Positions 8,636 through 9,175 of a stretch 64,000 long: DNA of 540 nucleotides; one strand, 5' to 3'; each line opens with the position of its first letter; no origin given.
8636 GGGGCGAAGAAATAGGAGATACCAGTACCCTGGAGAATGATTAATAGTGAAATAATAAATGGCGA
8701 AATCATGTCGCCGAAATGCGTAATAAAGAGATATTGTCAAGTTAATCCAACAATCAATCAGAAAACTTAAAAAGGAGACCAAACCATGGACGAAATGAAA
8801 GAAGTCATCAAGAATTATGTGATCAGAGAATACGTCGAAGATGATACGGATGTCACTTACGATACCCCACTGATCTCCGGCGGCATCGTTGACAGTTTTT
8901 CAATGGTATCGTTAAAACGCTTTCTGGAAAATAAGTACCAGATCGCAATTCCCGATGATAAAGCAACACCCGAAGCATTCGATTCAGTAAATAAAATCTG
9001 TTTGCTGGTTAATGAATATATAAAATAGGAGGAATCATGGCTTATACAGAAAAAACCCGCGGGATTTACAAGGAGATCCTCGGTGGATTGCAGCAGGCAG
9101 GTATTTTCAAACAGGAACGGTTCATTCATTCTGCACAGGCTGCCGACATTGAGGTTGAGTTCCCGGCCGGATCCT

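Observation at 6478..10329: acpS / AcsA-like ligase / DltC-like carrier protein / second Kbl-like alpha-oxoamine synthase: a carrier-protein-dependent aminoketone pathway with unknown product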

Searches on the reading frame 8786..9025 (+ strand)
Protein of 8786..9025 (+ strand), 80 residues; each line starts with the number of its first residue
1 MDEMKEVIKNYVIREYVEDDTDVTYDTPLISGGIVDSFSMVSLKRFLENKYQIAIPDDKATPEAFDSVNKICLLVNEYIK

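Call 3: search_protein_families(library=pfam, proteins=[window:8786-9025:+])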
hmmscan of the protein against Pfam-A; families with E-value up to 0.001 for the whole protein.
window:8786-9025:+ (80 aa): 0 families

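Call 4: search_protein_families(library=ncbifam, proteins=[window:8786-9025:+])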
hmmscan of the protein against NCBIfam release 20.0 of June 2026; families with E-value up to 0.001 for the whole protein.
window:8786-9025:+ (80 aa): 11 families
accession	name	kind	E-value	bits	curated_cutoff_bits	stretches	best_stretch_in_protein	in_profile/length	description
NF052616.1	ACP_for_OlsHI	equivalog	3.6e-16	59.3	130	1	1-77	1-79/83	ornithine lipid biosynthesis acyl carrier protein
NF058660.1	cispen_ACP_AmcB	equivalog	1.2e-08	35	80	1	21-77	21-77/80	cispentacin biosynthesis acyl carrier protein AmcB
NF003464.0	PRK05087.1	equivalog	1.3e-05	25.2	68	1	5-77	4-76/78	D-alanine--poly(phosphoribitol) ligase subunit DltC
TIGR00517.1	acyl_carrier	equivalog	3.9e-05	23.5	70.45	1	2-74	2-72/77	acyl carrier protein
NF002147.0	PRK00982.1-1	equivalog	6.8e-05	22.6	84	1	19-60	23-64/83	acyl carrier protein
NF040636.1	AcpM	exception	8.5e-05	22.5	146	1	19-59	21-61/93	meromycolate extension acyl carrier protein AcpM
NF002148.0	PRK00982.1-2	subfamily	8.9e-05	22.3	71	1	2-71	3-70/79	acyl carrier protein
NF005798.0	PRK07639.1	equivalog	0.00018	21.9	100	1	34-77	37-80/91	petrobactin biosynthesis protein AsbD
NF002151.0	PRK00982.1-5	equivalog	0.00027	21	92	1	1-61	1-61/78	acyl carrier protein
NF002149.0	PRK00982.1-3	equivalog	0.00048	20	106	1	1-61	1-61/78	acyl carrier protein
NF005480.0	PRK07081.1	equivalog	0.00052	19.9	72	1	26-76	25-74/83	acyl carrier protein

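Call 9: find_homologous_proteins(query=window:8786-9025:+)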
Query window:8786-9025:+ (80 aa): 8000 proteins with E <= 0.001 among 8000 candidates; the best 120 are listed.
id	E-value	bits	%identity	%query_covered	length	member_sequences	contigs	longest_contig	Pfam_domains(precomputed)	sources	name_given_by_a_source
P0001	6.9e-45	168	100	100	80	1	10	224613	-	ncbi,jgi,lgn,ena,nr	ncbi:MAG: acyl carrier protein [Bacteroidales bacterium]|nr:acyl carrier protein [Bacteroidales bact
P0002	9.4e-45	167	99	100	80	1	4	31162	-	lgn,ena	-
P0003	1.3e-44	167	98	100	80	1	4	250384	-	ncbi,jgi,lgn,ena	-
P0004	9.0e-44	164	95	100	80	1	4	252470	-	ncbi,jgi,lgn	jgi:acyl carrier protein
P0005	1.1e-43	164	96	100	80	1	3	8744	-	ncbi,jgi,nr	ncbi:MAG: acyl carrier protein [Bacteroidales bacterium]|jgi:acyl carrier protein|nr:acyl carrier pr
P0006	2.9e-43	162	95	100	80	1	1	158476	-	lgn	-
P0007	8.3e-43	161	94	100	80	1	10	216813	-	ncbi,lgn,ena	-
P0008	2.1e-42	160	94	99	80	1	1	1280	-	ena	-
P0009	8.5e-41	155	91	100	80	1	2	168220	-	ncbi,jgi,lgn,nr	ncbi:MAG: acyl carrier protein [Bacteroidales bacterium]|nr:acyl carrier protein [Bacteroidales bact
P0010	2.3e-40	153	88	100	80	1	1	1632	-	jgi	jgi:acyl carrier protein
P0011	3.0e-40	153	86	100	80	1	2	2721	-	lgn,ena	-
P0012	4.0e-40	152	88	100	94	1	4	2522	-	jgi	jgi:acyl carrier protein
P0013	4.4e-40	152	89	100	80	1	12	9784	-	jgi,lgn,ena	jgi:acyl carrier protein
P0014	6.1e-40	152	89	100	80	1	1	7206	-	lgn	-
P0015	6.3e-40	152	85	100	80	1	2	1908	-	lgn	-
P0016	1.1e-39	151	88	100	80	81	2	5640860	-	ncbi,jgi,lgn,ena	jgi:acyl carrier protein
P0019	2.6e-39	150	88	100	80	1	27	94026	-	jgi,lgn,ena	-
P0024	6.3e-39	149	85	100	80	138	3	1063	-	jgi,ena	jgi:acyl carrier protein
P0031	1.1e-38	148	84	100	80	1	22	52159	-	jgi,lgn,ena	jgi:acyl carrier protein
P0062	8.2e-38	145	80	100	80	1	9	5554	-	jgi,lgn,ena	jgi:acyl carrier protein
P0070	1.1e-37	145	84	100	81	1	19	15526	-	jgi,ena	jgi:acyl carrier protein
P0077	1.5e-37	144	80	100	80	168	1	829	-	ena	-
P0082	1.8e-37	144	84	100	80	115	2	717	-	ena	-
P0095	3.2e-37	143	87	96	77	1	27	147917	-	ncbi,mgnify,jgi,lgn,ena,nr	ncbi:MAG TPA: acyl carrier protein [Bacteroidales bacterium]|mgnify:CR=1 FL=1|nr:acyl carrier protei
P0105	4.4e-37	143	80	100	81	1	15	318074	-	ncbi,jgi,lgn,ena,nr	ncbi:MAG: acyl carrier protein [Bacteroidetes bacterium]|nr:acyl carrier protein [Bacteroidota bacte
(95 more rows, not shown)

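Call 11: find_encoding_contigs(protein=P0016, flank=8000, max_places=4)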
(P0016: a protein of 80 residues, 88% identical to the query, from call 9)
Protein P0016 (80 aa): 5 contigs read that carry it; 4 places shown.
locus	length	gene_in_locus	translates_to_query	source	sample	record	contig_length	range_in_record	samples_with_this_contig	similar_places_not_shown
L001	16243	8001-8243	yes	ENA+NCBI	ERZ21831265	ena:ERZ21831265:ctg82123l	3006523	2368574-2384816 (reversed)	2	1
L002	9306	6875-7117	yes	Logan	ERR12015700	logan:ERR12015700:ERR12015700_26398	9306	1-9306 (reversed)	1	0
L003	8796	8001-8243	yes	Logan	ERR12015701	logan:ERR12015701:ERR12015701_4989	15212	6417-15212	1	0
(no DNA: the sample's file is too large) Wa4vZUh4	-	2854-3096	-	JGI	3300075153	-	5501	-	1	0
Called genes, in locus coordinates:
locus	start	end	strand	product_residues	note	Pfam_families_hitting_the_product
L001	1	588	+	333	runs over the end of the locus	-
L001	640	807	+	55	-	-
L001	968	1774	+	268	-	PF01551:Peptidase_M23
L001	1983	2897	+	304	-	PF01370:Epimerase, PF05368:NmrA, PF13460:NAD_binding_10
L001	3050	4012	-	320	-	PF01370:Epimerase, PF04321:RmlD_sub_bind, PF16363:GDP_Man_Dehyd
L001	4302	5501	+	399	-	PF00155:Aminotran_1_2, PF00266:Aminotran_5 (weak), PF00464:SHMT (weak)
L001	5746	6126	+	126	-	PF01648:ACPS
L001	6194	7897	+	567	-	PF00501:AMP-binding, PF13193:AMP-binding_C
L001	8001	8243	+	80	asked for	-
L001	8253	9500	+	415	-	PF00155:Aminotran_1_2, PF00464:SHMT (weak)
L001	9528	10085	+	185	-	PF01184:Gpr1_Fun34_YaaH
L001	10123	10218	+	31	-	-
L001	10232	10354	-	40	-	-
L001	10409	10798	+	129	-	PF03551:PadR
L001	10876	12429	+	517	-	PF04024:PspC, PF22744:Toast-rack_PspC-Cterm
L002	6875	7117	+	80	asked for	-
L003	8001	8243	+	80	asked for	-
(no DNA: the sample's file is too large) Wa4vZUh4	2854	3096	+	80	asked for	-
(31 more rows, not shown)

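Call 12: find_encoding_contigs(protein=P0105, flank=8000, max_places=4)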
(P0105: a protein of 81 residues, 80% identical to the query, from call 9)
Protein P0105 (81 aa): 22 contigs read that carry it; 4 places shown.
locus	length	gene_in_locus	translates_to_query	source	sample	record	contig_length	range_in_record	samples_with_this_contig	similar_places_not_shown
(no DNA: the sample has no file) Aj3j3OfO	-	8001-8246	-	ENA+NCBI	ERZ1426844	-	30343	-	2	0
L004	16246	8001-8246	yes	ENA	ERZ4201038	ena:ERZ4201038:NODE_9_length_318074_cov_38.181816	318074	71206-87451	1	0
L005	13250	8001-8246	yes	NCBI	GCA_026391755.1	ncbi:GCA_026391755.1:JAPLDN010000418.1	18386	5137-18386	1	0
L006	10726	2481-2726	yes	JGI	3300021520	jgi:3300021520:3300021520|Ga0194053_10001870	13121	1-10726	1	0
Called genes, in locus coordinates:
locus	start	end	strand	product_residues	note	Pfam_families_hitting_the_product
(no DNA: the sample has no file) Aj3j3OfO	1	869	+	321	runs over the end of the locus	PF00294:PfkB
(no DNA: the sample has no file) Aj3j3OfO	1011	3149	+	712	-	PF00009:GTP_EFTU, PF22042:EF-G_D2, PF03144:GTP_EFTU_D2 (faint), PF14492:EFG_III, PF03764:EFG_IV, PF00679:EFG_C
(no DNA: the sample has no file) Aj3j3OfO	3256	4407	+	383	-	PF05977:MFS_3, PF07690:MFS_1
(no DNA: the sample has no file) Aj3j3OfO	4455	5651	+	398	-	PF00155:Aminotran_1_2, PF00464:SHMT (weak)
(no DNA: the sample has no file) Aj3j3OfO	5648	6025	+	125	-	PF01648:ACPS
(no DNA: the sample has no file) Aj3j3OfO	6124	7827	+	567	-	PF00501:AMP-binding, PF13193:AMP-binding_C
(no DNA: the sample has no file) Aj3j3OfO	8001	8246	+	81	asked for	-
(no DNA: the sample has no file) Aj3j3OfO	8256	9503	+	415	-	PF00202:Aminotran_3 (faint), PF00155:Aminotran_1_2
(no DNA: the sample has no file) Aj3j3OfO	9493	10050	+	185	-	PF01184:Gpr1_Fun34_YaaH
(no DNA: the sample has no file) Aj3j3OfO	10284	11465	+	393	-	PF07494:Reg_prop (faint), PF18962:Por_Secre_tail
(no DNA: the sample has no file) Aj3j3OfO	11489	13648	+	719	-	PF14870:PSII_BNR, PF15902:Sortilin-Vps10 (faint), PF02012:BNR (faint), PF14870:PSII_BNR, PF18962:Por_Secre_tail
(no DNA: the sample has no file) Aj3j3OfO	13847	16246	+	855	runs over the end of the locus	PF19313:DUF5916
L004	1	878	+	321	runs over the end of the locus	PF00294:PfkB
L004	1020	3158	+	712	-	PF00009:GTP_EFTU, PF22042:EF-G_D2, PF03144:GTP_EFTU_D2 (faint), PF14492:EFG_III, PF03764:EFG_IV, PF00679:EFG_C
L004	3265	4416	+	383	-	PF05977:MFS_3, PF07690:MFS_1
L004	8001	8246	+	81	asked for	-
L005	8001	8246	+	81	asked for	-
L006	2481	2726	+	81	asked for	-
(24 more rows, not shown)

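Call 17: search_solved_structures(query=window:8786-9025:+, max_evalue=1, show_alignments=2)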
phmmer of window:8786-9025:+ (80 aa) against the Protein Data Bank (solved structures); distinct sequences matched with E-value up to 1: 42.
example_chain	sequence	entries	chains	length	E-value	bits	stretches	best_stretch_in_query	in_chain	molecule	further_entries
6cxt_A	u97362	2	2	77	7.6e-09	38.8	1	15-77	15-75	Alpha/beta hydrolase fold protein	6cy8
2my5_A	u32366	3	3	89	2.4e-07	34.1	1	6-73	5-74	Peptidyl carrier protein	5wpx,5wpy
2my6_A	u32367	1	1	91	5.8e-07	32.9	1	6-73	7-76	Peptidyl carrier protein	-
2n5h_A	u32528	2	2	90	2.5e-05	27.7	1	2-76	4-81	Peptidyl carrier protein PltL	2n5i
6o6e_E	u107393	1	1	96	3.1e-05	27.4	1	2-76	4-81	Peptidyl carrier protein PltL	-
8jf2_F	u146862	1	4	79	0.0013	22.2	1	3-75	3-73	D-alanyl carrier protein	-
6bug_A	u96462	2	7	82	0.0015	22.1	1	3-75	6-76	D-alanyl carrier protein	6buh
4bpg_A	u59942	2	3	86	0.0043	20.6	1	12-74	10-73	D-ALANINE--POLY(PHOSPHORIBITOL) LIGASE SUBUNIT 2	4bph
4h2s_C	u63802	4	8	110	0.0071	19.9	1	20-73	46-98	Aminoacyl carrier protein 1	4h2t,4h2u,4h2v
2lol_A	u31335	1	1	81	0.01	19.4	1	4-62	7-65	Acyl carrier protein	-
4bpf_A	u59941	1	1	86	0.012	19.2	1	12-74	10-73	D-ALANINE--POLY(PHOSPHORIBITOL) LIGASE SUBUNIT 2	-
5gxt_A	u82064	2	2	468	0.018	18.6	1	10-76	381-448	Maltose-binding periplasmic protein,PigG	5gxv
5jdx_A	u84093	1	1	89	0.024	18.2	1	8-76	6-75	Putative peptidyl carrier protein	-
7thn_E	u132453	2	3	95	0.03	17.9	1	8-76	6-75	Probable acyl carrier protein PigG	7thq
8yg0_A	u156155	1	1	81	0.034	17.8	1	18-61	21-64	Acyl carrier protein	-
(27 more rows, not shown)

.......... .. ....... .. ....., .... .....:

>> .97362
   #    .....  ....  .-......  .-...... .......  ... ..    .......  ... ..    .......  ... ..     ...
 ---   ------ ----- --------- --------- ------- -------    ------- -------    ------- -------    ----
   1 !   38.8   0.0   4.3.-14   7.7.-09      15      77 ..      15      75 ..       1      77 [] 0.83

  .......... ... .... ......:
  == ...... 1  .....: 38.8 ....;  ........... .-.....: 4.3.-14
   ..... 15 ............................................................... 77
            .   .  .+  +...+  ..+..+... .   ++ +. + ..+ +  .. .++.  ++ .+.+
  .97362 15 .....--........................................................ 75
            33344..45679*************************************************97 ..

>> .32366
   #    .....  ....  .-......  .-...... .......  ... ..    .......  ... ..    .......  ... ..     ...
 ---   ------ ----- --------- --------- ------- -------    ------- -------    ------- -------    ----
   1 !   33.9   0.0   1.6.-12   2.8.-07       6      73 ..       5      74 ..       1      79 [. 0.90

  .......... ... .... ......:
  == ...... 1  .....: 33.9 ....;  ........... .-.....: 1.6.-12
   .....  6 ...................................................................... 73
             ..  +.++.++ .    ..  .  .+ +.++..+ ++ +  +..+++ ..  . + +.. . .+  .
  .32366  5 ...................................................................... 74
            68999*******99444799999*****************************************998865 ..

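Call 19: find_related_loci(query=A1, collection=genome_contigs, flank=8000)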
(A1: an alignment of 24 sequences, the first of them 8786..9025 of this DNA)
Query A1 (80 aa) in genome_contigs; peptide patterns used: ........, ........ (x = any residue, [..] = any of these).
599 stretches matched a pattern (row limit reached: there are more); 539 encode a relative of the query (tblastn E <= 1e-3); the best 80 are kept; 80 distinct loci.
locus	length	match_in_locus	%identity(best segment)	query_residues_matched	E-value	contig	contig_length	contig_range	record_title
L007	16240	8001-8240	99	1-80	2e-49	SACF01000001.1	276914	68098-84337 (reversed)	MAG: Alphaproteobacteria bacterium isolate INTA.CYC.164 contig-100_7, whole genome shotgun sequence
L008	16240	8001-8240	95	1-80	1e-48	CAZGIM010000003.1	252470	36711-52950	MAG TPA_asm: uncultured Prolixibacteraceae bacterium isolate SRP263991_co1_301 genome assembly, contig: NODE_11_length_2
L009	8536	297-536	96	1-80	3e-48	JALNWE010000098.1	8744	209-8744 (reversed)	MAG: Bacteroidales bacterium isolate SO_2016_LW1 bin 3 scaffold10740_LW64-88_2016, whole genome shotgun sequence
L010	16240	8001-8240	89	1-80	5e-45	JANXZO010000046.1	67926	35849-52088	MAG: Bacteroidales bacterium isolate GL140_4_metabat_342 GL140_4_k141_2005400, whole genome shotgun sequence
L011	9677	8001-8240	88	1-80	3e-45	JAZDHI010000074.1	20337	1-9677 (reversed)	MAG: Bacteroidota bacterium isolate MEGAHIT-group-0.314 k141_19966354, whole genome shotgun sequence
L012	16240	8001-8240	88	1-80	1e-44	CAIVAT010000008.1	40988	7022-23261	MAG: uncultured Bacteroidales bacterium isolate AM-2014_bin-2870 genome assembly, contig: bin-2870:008/195, whole genome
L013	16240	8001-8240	86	1-80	3e-44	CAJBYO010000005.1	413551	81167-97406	MAG: uncultured Bacteroidales bacterium isolate Loc080925-6m_bin-0522 genome assembly, contig: bin-0522:005/104, whole g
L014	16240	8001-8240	88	1-80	2e-44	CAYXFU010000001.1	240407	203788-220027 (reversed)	MAG TPA_asm: uncultured Hyphomicrobiales bacterium isolate SRP272421_co4_697 genome assembly, contig: NODE_14_length_240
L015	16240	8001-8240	88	1-80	2e-44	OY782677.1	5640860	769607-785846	MAG: Bacteroidales bacterium isolate 20de20eb-1543-480f-a7de-dbc982fee115 genome assembly, chromosome: 1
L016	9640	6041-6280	88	1-80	2e-44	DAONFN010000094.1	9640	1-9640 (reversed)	MAG TPA_asm: Bacteroidales bacterium isolate AMR_MDS_3842 NODE_8082_length_9640_cov_5.014606, whole genome shotgun seque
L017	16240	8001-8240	86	1-80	3e-44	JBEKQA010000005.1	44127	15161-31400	MAG: Bacteroidales bacterium isolate SPRUCE 477 SPRUCE_477_5, whole genome shotgun sequence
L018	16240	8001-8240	88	1-80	4e-44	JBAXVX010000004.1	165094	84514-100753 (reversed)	MAG: Bacteroidota bacterium isolate ELA698 MAG698_4, whole genome shotgun sequence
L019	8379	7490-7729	86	1-80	1e-43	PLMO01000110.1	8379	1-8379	MAG: Bacteroidales bacterium isolate fen_979 73.20120800_E2X.55_contig_5235, whole genome shotgun sequence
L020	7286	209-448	85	1-80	7e-44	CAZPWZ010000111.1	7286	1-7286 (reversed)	MAG TPA_asm: uncultured Draconibacterium sp. isolate SRP302447_co3_194 genome assembly, contig: NODE_29492_length_7286_c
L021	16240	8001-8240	86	1-80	6e-44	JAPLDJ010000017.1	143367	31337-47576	MAG: Bacteroidetes bacterium isolate LacPavin_0920_WC70_MAG_47_14 LacPavin_0920_WC70_scaffold_468740, whole genome shotg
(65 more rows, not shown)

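Call 23: search_protein_families(library=ncbifam, proteins=[L009:5114-6085:-], max_evalue=0.00001)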
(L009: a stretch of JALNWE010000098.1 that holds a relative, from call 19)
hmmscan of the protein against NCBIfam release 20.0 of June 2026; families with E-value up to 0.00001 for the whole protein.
L009:5114-6085:- (323 aa): 7 families
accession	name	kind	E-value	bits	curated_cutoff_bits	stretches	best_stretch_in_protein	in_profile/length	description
NF043036.1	ErythonDh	equivalog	4.1e-30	105.1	325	1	11-312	2-314/321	D-erythronate dehydrogenase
TIGR01179.1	galE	equivalog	4.4e-14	52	262.3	1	11-177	1-173/332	UDP-glucose 4-epimerase GalE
TIGR02197.1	heptose_epim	equivalog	2.2e-13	50.1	274.6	1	12-180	1-170/316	ADP-glyceromanno-heptose 6-epimerase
TIGR01214.1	rmlD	equivalog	3.1e-10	39.6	224.05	1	11-167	1-141/285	dTDP-4-dehydrorhamnose reductase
NF007956.0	PRK10675.1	subfamily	1.6e-07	30.7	394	1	11-159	2-158/338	UDP-glucose 4-epimerase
NF041293.1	G6PDh_Azf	equivalog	1.4e-06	27.9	400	0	8-178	1-180/252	NAD-dependent glucose-6-phosphate dehydrogenase Azf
TIGR04180.1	EDH_00030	hypoth_equivalog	2.2e-06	26.9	475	1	60-171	57-166/297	NAD-dependent 4,6-dehydratase LegB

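Call 41: list_cluster_members(proteins=[P0016, P0024, P0077, P0082, P0105, P0095, P0019, P0031, P0062, P0070])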
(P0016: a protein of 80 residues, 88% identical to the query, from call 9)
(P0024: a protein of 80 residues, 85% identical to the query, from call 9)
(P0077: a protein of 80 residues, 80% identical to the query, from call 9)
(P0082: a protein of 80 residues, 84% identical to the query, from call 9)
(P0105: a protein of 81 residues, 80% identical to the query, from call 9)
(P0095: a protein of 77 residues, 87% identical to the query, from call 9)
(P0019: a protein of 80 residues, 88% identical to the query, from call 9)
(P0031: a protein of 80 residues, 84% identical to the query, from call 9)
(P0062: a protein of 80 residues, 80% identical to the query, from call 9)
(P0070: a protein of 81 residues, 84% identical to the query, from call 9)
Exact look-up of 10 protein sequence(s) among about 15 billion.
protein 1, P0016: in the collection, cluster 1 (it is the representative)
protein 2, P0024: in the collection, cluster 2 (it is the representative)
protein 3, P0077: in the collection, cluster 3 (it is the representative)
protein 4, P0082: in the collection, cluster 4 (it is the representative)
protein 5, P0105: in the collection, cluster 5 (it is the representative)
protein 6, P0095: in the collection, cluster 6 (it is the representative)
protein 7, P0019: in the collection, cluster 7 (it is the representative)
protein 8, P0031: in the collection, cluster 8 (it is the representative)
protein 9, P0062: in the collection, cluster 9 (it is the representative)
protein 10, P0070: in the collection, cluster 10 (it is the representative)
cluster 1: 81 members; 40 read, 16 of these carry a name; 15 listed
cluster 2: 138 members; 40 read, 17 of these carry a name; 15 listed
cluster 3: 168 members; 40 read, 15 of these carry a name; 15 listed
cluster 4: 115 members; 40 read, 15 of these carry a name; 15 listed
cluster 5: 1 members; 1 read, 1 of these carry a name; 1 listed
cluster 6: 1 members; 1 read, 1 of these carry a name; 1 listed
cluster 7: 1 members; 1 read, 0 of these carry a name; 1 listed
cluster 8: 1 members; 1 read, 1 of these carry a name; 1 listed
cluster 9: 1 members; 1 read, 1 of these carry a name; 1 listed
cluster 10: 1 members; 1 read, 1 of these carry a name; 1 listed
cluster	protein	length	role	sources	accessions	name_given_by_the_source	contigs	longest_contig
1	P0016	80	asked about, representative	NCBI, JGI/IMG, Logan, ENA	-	acyl carrier protein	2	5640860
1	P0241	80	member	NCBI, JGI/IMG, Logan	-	acyl carrier protein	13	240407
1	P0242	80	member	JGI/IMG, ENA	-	acyl carrier protein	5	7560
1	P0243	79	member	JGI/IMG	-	acyl carrier protein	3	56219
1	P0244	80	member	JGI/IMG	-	acyl carrier protein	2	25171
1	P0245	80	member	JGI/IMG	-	acyl carrier protein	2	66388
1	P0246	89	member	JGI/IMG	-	acyl carrier protein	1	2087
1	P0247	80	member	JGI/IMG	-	acyl carrier protein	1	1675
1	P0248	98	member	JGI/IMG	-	acyl carrier protein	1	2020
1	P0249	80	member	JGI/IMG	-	acyl carrier protein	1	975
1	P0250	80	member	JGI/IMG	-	acyl carrier protein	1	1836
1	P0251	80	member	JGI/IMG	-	acyl carrier protein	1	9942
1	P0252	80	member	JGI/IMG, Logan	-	acyl carrier protein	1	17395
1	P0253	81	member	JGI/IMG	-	acyl carrier protein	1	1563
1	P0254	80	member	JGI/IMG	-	acyl carrier protein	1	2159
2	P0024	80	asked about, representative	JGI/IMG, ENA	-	acyl carrier protein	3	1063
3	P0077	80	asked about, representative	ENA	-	-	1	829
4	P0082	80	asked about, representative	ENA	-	-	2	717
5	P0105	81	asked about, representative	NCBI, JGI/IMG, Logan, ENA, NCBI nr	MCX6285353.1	MAG: acyl carrier protein [Bacteroidetes bacterium] | acyl carrier protein [Bacteroidota bacterium]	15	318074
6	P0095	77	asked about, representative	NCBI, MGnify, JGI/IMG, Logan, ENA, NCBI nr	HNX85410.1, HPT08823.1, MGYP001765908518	MAG TPA: acyl carrier protein [Bacteroidales bacterium] | CR=1 FL=1 | acyl carrier protein [Bacteroidales bacterium]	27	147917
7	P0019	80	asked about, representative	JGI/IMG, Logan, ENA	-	-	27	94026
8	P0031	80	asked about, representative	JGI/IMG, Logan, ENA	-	acyl carrier protein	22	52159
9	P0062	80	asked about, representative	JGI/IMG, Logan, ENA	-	acyl carrier protein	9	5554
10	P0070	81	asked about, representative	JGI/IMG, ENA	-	acyl carrier protein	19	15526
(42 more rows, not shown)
